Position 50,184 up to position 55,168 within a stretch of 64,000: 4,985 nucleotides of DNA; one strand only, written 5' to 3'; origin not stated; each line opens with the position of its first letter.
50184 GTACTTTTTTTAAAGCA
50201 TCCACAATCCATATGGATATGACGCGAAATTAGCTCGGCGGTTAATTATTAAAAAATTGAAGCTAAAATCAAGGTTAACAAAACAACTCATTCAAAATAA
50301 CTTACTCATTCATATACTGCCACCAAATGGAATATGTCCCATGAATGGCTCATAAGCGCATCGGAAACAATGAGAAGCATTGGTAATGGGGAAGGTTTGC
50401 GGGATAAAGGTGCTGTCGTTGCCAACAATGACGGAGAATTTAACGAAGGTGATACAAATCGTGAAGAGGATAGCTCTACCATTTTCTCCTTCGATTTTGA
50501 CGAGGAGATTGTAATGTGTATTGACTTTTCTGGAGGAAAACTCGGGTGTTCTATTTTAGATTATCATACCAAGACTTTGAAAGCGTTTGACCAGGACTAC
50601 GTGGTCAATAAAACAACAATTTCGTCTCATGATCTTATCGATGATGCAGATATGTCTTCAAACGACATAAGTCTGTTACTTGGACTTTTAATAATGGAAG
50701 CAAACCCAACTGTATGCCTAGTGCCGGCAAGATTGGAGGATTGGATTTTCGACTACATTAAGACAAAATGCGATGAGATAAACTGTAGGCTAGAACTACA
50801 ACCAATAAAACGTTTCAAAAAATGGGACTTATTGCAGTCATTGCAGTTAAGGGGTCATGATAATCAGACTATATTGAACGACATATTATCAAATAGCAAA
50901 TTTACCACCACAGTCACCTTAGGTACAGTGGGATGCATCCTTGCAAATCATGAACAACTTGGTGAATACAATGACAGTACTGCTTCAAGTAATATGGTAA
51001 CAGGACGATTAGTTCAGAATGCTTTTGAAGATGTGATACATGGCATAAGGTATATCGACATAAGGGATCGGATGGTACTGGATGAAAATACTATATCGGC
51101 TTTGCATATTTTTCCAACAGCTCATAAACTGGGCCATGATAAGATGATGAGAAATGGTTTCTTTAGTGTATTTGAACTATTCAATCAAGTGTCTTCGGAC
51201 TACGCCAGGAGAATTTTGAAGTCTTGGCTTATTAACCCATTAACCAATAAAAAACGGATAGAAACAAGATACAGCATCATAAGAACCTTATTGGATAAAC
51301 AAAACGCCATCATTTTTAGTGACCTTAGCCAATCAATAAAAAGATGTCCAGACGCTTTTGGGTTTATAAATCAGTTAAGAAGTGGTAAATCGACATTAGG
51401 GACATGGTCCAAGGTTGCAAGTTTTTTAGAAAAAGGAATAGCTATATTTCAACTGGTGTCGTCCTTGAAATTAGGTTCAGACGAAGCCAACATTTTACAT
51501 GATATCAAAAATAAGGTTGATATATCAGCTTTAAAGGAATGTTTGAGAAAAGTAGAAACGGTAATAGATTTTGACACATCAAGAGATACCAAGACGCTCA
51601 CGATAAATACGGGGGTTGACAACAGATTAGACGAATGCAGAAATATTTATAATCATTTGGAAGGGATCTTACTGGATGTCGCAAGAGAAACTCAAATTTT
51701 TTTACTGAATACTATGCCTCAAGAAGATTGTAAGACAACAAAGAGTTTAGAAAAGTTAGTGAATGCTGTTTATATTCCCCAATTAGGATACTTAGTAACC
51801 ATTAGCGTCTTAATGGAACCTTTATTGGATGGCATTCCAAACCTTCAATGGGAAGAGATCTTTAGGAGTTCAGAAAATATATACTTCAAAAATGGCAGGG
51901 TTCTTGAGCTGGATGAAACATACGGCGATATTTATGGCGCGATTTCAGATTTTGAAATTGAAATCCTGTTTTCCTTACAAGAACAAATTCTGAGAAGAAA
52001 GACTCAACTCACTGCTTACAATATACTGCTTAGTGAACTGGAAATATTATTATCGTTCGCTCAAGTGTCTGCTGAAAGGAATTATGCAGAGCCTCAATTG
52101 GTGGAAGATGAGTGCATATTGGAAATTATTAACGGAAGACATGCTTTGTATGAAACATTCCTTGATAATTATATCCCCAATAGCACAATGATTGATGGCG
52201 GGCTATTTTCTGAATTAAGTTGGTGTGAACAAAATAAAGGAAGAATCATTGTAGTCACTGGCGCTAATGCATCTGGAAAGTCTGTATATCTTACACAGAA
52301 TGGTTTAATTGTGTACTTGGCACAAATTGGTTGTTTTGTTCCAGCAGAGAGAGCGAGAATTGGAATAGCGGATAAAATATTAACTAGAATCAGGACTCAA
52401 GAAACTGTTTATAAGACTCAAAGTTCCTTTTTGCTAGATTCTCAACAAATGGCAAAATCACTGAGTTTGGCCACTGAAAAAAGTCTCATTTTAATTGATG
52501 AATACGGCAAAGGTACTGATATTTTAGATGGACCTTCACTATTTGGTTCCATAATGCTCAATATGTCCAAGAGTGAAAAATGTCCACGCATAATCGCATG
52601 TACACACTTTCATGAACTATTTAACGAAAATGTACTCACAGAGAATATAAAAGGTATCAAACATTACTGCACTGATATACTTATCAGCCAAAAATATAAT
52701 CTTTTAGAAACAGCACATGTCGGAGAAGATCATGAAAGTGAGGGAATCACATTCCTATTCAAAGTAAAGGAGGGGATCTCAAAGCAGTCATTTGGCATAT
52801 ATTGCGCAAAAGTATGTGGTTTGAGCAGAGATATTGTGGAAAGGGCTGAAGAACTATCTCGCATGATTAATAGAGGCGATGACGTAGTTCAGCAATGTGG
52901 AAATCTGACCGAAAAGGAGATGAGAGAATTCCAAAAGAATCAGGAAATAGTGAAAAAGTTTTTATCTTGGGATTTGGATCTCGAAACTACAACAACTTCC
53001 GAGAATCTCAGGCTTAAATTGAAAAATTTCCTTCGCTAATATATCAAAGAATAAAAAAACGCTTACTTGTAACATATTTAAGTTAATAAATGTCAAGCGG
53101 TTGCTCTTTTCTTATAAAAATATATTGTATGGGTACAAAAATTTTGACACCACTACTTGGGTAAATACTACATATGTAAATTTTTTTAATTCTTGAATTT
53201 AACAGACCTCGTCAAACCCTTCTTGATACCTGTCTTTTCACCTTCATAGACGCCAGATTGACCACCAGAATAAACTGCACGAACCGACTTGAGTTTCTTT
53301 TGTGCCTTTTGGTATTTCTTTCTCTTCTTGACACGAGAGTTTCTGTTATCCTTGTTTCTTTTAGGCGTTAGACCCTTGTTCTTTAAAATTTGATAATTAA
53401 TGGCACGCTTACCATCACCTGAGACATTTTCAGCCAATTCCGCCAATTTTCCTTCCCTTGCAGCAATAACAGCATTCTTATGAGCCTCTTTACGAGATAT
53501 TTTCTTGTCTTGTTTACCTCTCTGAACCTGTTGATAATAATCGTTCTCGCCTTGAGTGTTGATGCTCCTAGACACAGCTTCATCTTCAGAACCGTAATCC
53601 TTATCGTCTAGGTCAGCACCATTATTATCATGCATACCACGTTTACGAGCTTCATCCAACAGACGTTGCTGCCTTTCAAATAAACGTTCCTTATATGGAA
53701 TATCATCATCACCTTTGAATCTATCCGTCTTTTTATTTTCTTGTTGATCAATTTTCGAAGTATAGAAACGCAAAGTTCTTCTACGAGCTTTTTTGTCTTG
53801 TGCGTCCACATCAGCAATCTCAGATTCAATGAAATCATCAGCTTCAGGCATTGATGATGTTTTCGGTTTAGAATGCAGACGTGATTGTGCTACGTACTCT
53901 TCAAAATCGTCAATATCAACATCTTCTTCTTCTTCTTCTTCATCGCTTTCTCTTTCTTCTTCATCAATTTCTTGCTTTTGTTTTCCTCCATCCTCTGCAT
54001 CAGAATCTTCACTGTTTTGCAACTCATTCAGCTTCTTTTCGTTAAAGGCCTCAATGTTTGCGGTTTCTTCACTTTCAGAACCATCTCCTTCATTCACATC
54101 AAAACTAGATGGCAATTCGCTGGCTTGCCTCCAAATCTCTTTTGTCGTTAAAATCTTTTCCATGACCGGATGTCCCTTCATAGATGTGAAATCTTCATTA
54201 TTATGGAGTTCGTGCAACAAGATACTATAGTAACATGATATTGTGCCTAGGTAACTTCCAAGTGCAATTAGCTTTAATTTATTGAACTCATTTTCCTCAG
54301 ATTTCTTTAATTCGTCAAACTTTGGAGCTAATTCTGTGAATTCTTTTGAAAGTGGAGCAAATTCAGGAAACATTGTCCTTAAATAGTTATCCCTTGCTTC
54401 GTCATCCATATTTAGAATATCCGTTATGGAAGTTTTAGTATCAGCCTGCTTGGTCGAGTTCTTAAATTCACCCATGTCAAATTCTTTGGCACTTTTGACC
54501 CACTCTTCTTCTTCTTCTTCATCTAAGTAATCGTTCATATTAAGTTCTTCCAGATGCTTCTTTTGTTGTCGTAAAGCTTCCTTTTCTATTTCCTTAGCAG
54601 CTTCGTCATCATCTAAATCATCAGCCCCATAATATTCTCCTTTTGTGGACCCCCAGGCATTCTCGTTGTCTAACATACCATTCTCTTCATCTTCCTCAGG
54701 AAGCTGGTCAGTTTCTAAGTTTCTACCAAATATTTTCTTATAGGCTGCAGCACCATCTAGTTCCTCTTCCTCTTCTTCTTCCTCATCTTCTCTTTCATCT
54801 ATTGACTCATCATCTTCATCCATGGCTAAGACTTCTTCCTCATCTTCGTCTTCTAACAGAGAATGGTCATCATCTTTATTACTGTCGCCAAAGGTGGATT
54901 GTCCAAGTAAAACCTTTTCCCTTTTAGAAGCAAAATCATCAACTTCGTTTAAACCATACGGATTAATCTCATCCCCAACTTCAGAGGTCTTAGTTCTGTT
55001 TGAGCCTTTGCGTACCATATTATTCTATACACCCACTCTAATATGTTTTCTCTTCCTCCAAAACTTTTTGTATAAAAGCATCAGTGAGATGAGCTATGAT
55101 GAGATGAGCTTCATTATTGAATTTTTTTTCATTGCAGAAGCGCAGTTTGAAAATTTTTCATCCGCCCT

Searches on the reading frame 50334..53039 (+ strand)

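Call 20: search_protein_families(library=pfam, proteins=[window:50334-53039:+], max_evalue=0.0001)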
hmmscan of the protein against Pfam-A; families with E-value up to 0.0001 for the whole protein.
window:50334-53039:+ (901 aa): 2 families
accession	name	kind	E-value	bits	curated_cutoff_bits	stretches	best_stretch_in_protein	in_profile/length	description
PF00488.27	MutS_V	-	2.7e-47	161.6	30.2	1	639-843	1-185/188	MutS domain V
PF05192.23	MutS_III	-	1.8e-19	71.3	34.1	1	252-576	1-194/194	MutS domain III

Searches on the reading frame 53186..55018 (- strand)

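Call 20: search_protein_families(library=pfam, proteins=[window:53186-55018:-], max_evalue=0.0001)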
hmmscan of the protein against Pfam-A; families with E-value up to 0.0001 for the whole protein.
window:53186-55018:- (610 aa): 2 families
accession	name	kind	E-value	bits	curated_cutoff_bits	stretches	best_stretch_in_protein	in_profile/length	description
PF09368.15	Sas10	-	2.1e-29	102.3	25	1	535-608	2-74/74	Sas10 C-terminal domain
PF04000.20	Sas10_Utp3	-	3.3e-07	31.2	30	1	220-297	1-86/87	Sas10/Utp3/C1D family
